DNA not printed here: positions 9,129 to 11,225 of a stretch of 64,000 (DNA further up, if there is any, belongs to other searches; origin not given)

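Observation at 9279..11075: Soluble KAP P-loop NTPase fused to a catalytically plausible TIR domain: candidate one-protein NAD+-depleting anti-phage system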

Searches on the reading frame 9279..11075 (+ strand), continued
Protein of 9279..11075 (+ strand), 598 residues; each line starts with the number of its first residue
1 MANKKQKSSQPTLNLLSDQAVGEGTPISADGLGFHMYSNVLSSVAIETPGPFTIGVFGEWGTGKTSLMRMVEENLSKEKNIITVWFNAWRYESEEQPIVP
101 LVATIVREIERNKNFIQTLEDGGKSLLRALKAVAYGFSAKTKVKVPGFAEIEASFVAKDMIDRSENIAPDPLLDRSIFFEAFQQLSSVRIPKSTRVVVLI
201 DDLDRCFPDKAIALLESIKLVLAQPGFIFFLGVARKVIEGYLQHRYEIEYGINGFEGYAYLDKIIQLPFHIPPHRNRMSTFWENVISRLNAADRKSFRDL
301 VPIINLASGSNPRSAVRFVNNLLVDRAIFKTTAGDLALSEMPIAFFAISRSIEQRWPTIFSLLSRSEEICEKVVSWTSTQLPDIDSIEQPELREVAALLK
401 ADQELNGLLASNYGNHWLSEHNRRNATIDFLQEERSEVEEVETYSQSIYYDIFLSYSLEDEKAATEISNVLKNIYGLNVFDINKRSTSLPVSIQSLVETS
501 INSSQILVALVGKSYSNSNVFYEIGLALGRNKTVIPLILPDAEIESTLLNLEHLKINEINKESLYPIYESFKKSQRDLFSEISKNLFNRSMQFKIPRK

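Call 23: find_encoding_contigs(protein=P0004, flank=10000, max_places=3)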
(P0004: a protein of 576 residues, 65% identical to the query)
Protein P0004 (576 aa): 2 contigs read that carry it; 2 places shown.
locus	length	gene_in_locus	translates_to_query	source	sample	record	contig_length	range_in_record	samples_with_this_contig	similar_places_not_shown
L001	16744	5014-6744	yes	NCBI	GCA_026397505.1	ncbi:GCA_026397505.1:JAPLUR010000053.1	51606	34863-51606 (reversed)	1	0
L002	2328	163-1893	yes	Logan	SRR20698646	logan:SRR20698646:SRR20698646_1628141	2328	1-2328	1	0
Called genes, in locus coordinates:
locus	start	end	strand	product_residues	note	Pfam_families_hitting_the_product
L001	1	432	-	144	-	?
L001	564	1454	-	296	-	PF00892:EamA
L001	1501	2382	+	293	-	PF00892:EamA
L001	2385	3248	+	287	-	PF00892:EamA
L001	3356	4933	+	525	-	PF00691:OmpA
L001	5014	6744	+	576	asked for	PF07693:KAP_NTPase, PF13191:AAA_16, PF13676:TIR_2 (faint)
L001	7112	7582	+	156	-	-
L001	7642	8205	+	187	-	PF00583:Acetyltransf_1 (weak)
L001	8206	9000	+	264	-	-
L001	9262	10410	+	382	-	PF04015:DUF362, PF00037:Fer4 (weak), PF12837:Fer4_6 (faint), PF12838:Fer4_7 (weak), PF13237:Fer4_10 (faint)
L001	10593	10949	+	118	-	-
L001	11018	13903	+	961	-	PF07719:TPR_2 (faint), PF13424:TPR_12 (weak), PF17874:TPR_MalT, PF01590:GAF (weak), PF00158:Sigma54_activat, PF14532:Sigma54_activ_2, PF25601:AAA_lid_14, PF02954:HTH_8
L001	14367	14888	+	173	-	PF04677:CwfJ_C_1 (weak), PF11969:DcpS_C, PF01230:HIT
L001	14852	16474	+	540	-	PF00330:Aconitase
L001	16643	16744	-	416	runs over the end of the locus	PF07498:Rho_N, PF07497:Rho_RNA_bind, PF00006:ATP-synt_ab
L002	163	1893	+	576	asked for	PF07693:KAP_NTPase, PF13191:AAA_16, PF13676:TIR_2 (faint)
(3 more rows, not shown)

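Call 24: find_encoding_contigs(protein=P0029, flank=10000, max_places=3)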
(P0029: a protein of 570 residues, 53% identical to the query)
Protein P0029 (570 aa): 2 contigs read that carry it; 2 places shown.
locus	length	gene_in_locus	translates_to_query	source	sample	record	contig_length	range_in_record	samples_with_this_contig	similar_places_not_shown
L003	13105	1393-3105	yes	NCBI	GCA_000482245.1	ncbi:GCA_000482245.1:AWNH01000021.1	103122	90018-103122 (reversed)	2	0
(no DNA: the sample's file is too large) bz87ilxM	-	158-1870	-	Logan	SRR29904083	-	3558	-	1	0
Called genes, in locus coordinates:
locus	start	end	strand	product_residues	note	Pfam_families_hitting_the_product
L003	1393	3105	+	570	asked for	PF07693:KAP_NTPase, PF13191:AAA_16 (weak), PF01582:TIR, PF13676:TIR_2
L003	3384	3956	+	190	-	-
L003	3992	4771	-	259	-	PF02498:Bro-N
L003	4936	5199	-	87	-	PF01381:HTH_3 (weak), PF13443:HTH_26 (weak)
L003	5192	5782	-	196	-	-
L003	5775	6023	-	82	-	PF13560:HTH_31 (weak), PF13443:HTH_26 (faint), PF01381:HTH_3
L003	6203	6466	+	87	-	-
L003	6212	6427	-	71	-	-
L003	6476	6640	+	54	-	-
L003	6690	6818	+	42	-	-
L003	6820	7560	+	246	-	-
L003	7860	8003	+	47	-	-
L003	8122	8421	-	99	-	-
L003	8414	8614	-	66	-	-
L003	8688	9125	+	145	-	PF05069:Phage_tail_S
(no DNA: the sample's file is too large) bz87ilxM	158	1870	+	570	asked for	PF07693:KAP_NTPase, PF13191:AAA_16 (weak), PF01582:TIR, PF13676:TIR_2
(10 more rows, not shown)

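Call 25: find_encoding_contigs(protein=P0049, flank=10000, max_places=2)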
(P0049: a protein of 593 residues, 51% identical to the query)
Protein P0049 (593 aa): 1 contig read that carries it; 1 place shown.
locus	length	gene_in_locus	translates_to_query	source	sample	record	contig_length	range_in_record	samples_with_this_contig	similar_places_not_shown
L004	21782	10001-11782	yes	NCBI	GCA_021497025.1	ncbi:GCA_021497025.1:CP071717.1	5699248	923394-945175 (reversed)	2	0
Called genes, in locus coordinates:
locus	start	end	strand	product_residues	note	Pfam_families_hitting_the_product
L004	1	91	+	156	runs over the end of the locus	PF00578:AhpC-TSA, PF08534:Redoxin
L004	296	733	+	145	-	PF00293:NUDIX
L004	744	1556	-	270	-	PF03309:Pan_kinase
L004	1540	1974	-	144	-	PF13581:HATPase_c_2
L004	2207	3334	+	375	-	PF00072:Response_reg, PF07228:SpoIIE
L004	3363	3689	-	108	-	PF01740:STAS, PF13466:STAS_2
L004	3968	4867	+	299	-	PF01148:CTP_transf_1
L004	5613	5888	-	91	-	PF00216:Bac_DNA_binding, PF18291:HU-HIG (weak)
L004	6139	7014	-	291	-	PF01551:Peptidase_M23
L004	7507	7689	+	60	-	-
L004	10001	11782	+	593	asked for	PF07693:KAP_NTPase, PF13676:TIR_2 (weak)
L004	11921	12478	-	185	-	-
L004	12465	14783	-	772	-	PF05272:VapE-like_dom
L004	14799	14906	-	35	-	-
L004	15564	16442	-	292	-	PF22022:Phage_int_M, PF00589:Phage_integrase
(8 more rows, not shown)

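Call 26: find_encoding_contigs(protein=P0072, flank=10000, max_places=2)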
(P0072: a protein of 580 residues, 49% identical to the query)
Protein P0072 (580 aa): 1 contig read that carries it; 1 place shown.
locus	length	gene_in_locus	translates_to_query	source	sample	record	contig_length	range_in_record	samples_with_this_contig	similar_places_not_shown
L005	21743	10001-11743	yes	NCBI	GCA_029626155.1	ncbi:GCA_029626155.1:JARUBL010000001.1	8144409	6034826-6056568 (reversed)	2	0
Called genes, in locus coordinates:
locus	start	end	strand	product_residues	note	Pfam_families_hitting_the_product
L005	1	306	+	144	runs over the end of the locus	PF06150:ChaB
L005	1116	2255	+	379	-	PF14659:Phage_int_SAM_3 (weak), PF00589:Phage_integrase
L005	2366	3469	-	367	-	-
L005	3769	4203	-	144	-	-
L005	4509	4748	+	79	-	-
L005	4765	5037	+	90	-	-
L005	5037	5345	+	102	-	-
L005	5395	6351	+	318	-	-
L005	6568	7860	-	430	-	-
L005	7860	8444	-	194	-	PF08281:Sigma70_r4_2, PF04545:Sigma70_r4 (weak)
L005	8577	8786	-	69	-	-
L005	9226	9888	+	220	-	-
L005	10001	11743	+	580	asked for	PF07693:KAP_NTPase, PF13676:TIR_2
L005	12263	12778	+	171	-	-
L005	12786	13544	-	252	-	PF13613:HTH_Tnp_4, PF13359:DDE_Tnp_4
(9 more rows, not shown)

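Call 27: find_encoding_contigs(protein=P0047, flank=10000, max_places=2)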
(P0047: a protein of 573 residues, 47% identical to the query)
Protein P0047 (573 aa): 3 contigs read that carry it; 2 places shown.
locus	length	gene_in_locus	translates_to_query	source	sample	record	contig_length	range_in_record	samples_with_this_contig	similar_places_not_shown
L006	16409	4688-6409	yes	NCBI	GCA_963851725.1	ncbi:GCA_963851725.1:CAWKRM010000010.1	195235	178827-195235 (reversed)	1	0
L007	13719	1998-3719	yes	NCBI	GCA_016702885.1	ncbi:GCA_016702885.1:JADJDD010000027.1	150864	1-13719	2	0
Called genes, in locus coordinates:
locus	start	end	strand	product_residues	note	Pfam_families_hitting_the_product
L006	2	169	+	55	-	?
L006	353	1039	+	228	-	-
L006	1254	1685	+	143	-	PF13470:PIN_3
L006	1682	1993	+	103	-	PF05534:HicB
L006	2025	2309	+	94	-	PF05015:HigB-like_toxin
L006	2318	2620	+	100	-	PF01381:HTH_3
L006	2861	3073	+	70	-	PF10047:DUF2281 (faint)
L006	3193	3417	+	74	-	-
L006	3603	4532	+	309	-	PF00892:EamA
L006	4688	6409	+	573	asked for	PF07693:KAP_NTPase, PF01582:TIR (faint), PF13676:TIR_2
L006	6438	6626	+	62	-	-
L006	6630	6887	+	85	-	-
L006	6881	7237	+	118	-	PF02452:PemK_toxin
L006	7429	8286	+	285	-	PF19692:DUF6193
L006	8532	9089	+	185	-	-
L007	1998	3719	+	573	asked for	PF07693:KAP_NTPase, PF01582:TIR (faint), PF13676:TIR_2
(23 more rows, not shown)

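Call 36: predict_structure(alignment_id=A1)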
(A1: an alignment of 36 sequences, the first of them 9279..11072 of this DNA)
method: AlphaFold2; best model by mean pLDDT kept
length: 598 residues; sequences in the alignment: 36
mean_pLDDT: 82.8   pTM: 0.61
mean pLDDT of the five models: 82.8, 81.8, 81.7, 79.9, 75.8
residues with pLDDT >= 90: 270; 70-90: 223; 50-70: 55; < 50: 50
segments of 3 or more residues with pLDDT < 50: 1-7, 142-146, 148-157, 159-161, 167-170, 437-446, 486-488, 593-598
pLDDT, mean of each block of 10 residues (from residue 1): 47 76 68 85 93 90 88 94 94 85 94 92 92 79 46 44 51 62 88 95 89 89 93 86 84 82 86 77 89 92 88 87 88 66 94 91 92 92 92 93 94 96 91 60 55 93 94 93 64 82 94 81 92 94 73 92 95 85 74 46
secondary structure, 60 per line:
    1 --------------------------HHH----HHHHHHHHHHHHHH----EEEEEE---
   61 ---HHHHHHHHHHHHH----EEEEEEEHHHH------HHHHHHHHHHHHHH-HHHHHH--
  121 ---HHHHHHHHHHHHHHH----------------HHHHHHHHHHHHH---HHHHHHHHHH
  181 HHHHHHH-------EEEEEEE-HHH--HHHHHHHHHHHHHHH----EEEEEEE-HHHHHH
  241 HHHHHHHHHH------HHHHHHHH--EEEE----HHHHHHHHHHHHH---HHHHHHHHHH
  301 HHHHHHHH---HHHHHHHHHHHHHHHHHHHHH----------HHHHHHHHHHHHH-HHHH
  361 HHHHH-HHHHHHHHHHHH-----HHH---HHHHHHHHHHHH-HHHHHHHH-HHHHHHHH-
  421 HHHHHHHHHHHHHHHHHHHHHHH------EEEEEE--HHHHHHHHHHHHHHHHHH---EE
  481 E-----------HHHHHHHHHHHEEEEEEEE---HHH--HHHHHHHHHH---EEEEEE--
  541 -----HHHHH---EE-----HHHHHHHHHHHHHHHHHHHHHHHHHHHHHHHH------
elements in order: H34-47 E52-57 H64-76 E81-87 H88-91 H98-111 H113-118 H124-138 H155-167 H171-187 E195-201 H208-222 E227-233 H235-250 H257-264 E267-270 H275-287 H291-308 H312-332 H343-355 H357-365 H367-378 H390-401 H403-410 H412-419 H421-443 E450-455 H458-475 E479-481 H493-503 E504-511 H520-529 E533-538 H546-550 H561-592
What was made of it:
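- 10269..10586 (+): All-helical domain after the NTPase core (aa 331-436). AF2 helices 343-443 (call 36).
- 10845..10847 (+): Codon GAA for Glu523, the candidate catalytic glutamate in the first turn of helix alpha-C. Helix 520-529 (call 36).
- On Enzymatic (NADase-type) TIR: It lies in helix 520-529 (call 36).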

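Call 38: fold_search(model_id=the predicted structure, library=pdb)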
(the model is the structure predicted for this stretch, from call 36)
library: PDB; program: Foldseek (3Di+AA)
matches with E <= 10: 1133; with E <= 0.001: 35
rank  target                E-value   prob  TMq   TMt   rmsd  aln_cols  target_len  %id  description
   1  8hra_E                4.9e-06  1.00  0.37  0.28  10.2       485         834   15  Structure of heptameric RdrA ring in RNA-loading state (released 2023-02-01)
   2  8hra_C                5.4e-06  1.00  0.33  0.24  13.3       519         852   15  Structure of heptameric RdrA ring in RNA-loading state (released 2023-02-01)
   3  8hr8_G                7.5e-06  1.00  0.36  0.28   9.6       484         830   14  Structure of heptameric RdrA ring (released 2023-02-01)
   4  8hr8_A                3.5e-05  1.00  0.38  0.28  11.4       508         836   13  Structure of heptameric RdrA ring (released 2023-02-01)
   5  8hr8_C                6.5e-05  1.00  0.37  0.28  11.6       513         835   13  Structure of heptameric RdrA ring (released 2023-02-01)
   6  5uj7_D                7.5e-05  1.00  0.25  0.35  15.5       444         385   13  Structure of the active form of human Origin Recognition Complex ATPase motor module, complex subunitS 1, 4, 5 (released 2017-02-08)
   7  7qg0_A                8.3e-05  0.99  0.18  0.18  26.4       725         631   12  Inhibitor-induced hSARM1 duplex (released 2022-12-21)
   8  8fnu_A                9.1e-05  1.00  0.35  0.28  10.9       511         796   14  Structure of RdrA from Streptococcus suis RADAR defense system (released 2023-02-01)
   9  1w5t_A                1.1e-04  1.00  0.28  0.38  11.9       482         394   13  Structure of the Aeropyrum Pernix ORC2 protein (ADPNP-ADP complexes) (released 2004-10-05)
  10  1w5t_C                1.3e-04  1.00  0.28  0.39  14.9       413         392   15  Structure of the Aeropyrum Pernix ORC2 protein (ADPNP-ADP complexes) (released 2004-10-05)
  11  8p2m_B                1.3e-04  0.99  0.19  0.17  27.3       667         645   12  C. elegans TIR-1 protein. (released 2023-09-06)
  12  5uj7_C                1.4e-04  1.00  0.24  0.33  15.3       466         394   13  Structure of the active form of human Origin Recognition Complex ATPase motor module, complex subunitS 1, 4, 5 (released 2017-02-08)
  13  8hr8_H                1.6e-04  1.00  0.35  0.27   9.7       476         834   13  Structure of heptameric RdrA ring (released 2023-02-01)
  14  7uqj_C                1.8e-04  1.00  0.24  0.24  19.6       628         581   10  Cryo-EM structure of the S. cerevisiae chromatin remodeler Yta7 hexamer bound to ATPgS and histone H3 tail in state II (released 2023-02-01)
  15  7ld0_A                1.8e-04  0.97  0.17  0.18  22.6       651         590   14  Cryo-EM structure of ligand-free Human SARM1 (released 2021-03-10)
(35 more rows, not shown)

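Call 39: find_encoding_contigs(protein=window:9279-11075:+, flank=10000, max_places=3)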
Protein window:9279-11075:+ (598 aa): no gene with exactly this product is on record in the collection.

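Call 40: find_encoding_contigs(protein=P0001, flank=10000, max_places=3)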
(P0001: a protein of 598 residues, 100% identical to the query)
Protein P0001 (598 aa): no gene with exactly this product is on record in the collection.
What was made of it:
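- Tried and rejected: Exact look-ups of the window protein gave no contig record (calls 39, 40).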

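Call 41: find_encoding_contigs(protein=P0089, flank=10000, max_places=2)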
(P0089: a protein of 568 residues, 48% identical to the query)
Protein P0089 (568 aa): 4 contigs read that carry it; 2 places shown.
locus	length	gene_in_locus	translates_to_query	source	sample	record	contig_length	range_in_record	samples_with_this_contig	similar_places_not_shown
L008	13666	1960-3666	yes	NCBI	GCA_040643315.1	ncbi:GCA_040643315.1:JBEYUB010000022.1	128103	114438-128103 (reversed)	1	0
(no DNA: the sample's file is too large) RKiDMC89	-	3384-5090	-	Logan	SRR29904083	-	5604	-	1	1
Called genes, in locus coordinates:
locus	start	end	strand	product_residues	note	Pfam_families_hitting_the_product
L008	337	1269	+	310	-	PF04909:Amidohydro_2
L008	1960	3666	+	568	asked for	PF07693:KAP_NTPase, PF13191:AAA_16 (faint), PF13676:TIR_2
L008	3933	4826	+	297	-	PF00589:Phage_integrase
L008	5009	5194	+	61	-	-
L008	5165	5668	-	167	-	PF14317:YcxB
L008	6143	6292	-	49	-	-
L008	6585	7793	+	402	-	PF14657:Arm-DNA-bind_4 (weak), PF00589:Phage_integrase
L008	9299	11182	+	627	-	-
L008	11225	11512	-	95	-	-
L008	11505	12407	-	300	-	PF13495:Phage_int_SAM_4, PF00589:Phage_integrase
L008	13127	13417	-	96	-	PF09827:CRISPR_Cas2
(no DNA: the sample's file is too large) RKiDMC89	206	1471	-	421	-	PF13006:Nterm_IS4, PF01609:DDE_Tnp_1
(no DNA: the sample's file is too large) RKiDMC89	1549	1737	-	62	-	-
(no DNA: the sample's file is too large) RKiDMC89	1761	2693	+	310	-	PF04909:Amidohydro_2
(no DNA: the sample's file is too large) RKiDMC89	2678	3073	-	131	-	-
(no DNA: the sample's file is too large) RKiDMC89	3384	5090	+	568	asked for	PF07693:KAP_NTPase, PF13191:AAA_16 (faint), PF13676:TIR_2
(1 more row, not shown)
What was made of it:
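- Several homologues sit inside integrative elements (calls 25, 26, 41).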

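Call 42: find_related_loci(query=A1, collection=genome_contigs, flank=10000)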
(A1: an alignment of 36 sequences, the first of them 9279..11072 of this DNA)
Query A1 (598 aa) in genome_contigs; peptide patterns used: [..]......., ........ (x = any residue, [..] = any of these).
259 stretches matched a pattern; 143 encode a relative of the query (tblastn E <= 1e-3); the best 80 are kept; 80 distinct loci.
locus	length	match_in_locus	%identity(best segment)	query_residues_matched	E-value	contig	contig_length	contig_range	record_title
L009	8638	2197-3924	63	1-575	0e+0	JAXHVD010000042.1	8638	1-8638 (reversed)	MAG: Thermodesulfobacteriota bacterium isolate MAG68_tar_biofilm MAG68_42, whole genome shotgun sequence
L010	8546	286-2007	64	4-574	0e+0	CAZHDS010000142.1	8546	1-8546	MAG TPA_asm: uncultured Ignavibacteriales bacterium isolate binchicken_co86_98 genome assembly, contig: NODE_3557_length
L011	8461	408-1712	66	3-437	0e+0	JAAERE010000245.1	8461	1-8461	MAG: bacterium isolate Gpa_37 GpaG_CONTIG1759633, whole genome shotgun sequence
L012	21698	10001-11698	51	13-573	0e+0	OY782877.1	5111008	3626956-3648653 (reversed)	MAG: Candidatus Hydrogenedentes bacterium isolate 28e603e2-5466-4732-bb1a-a7370d5bccbd genome assembly, chromosome: 1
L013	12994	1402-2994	53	13-540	5e-176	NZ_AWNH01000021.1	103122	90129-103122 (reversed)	Leptolyngbya sp. Heron Island J 117, whole genome shotgun sequence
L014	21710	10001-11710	46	6-564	5e-166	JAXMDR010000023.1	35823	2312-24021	MAG: Rhodospirillales bacterium isolate STL-PRO41 C4.29.fa-23, whole genome shotgun sequence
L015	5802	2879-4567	47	3-564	5e-165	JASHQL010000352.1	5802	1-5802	MAG: Streptosporangiaceae bacterium isolate JOPF074 JOPF_N14C_contig_185057, whole genome shotgun sequence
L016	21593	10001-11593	49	13-546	9e-160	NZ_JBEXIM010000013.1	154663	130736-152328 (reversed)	Micromonospora sp. NPDC005171 NPDC005171_288_H1.ctg-0013, whole genome shotgun sequence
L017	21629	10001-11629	47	13-560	4e-159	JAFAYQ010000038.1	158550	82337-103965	MAG: Actinomycetota bacterium isolate CP_BM_RX_R8_19 BM_RX_R8_k147_3135453, whole genome shotgun sequence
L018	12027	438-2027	48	13-546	6e-157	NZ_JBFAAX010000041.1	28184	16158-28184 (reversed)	Actinosynnema sp. NPDC023658 NPDC023658_119_H6.ctg-0041, whole genome shotgun sequence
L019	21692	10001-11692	45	13-577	3e-155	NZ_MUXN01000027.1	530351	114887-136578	Amycolatopsis azurea DSM 43854 contig_27, whole genome shotgun sequence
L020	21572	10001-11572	47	13-542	3e-155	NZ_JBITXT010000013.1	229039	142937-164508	Actinosynnema sp. NPDC053489 NPDC053489_399_C11.ctg-0013, whole genome shotgun sequence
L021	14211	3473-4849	52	13-474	3e-154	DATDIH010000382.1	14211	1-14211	MAG TPA_asm: Streptosporangiaceae bacterium isolate SMAG_U299 k141_940753, whole genome shotgun sequence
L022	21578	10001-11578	47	13-543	1e-152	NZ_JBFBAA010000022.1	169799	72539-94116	Actinoplanes sp. NPDC051470 NPDC051470_295_C1.ctg-0022, whole genome shotgun sequence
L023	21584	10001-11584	48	13-543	7e-152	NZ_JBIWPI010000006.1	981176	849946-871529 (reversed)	Amycolatopsis sp. NPDC101161 NPDC101161_277_F6.ctg-0006, whole genome shotgun sequence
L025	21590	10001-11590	47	7-543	9e-149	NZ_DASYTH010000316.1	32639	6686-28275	MAG: Actinophytocola sp. isolate SMAG_U4562 k141_1610644, whole genome shotgun sequence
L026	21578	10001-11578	46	13-543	5e-149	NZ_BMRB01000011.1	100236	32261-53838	Actinokineospora fastidiosa strain JCM 3276 sequence11, whole genome shotgun sequence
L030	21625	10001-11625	46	4-546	4e-141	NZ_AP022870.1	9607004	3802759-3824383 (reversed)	Phytohabitans flavus strain NBRC 107702 chromosome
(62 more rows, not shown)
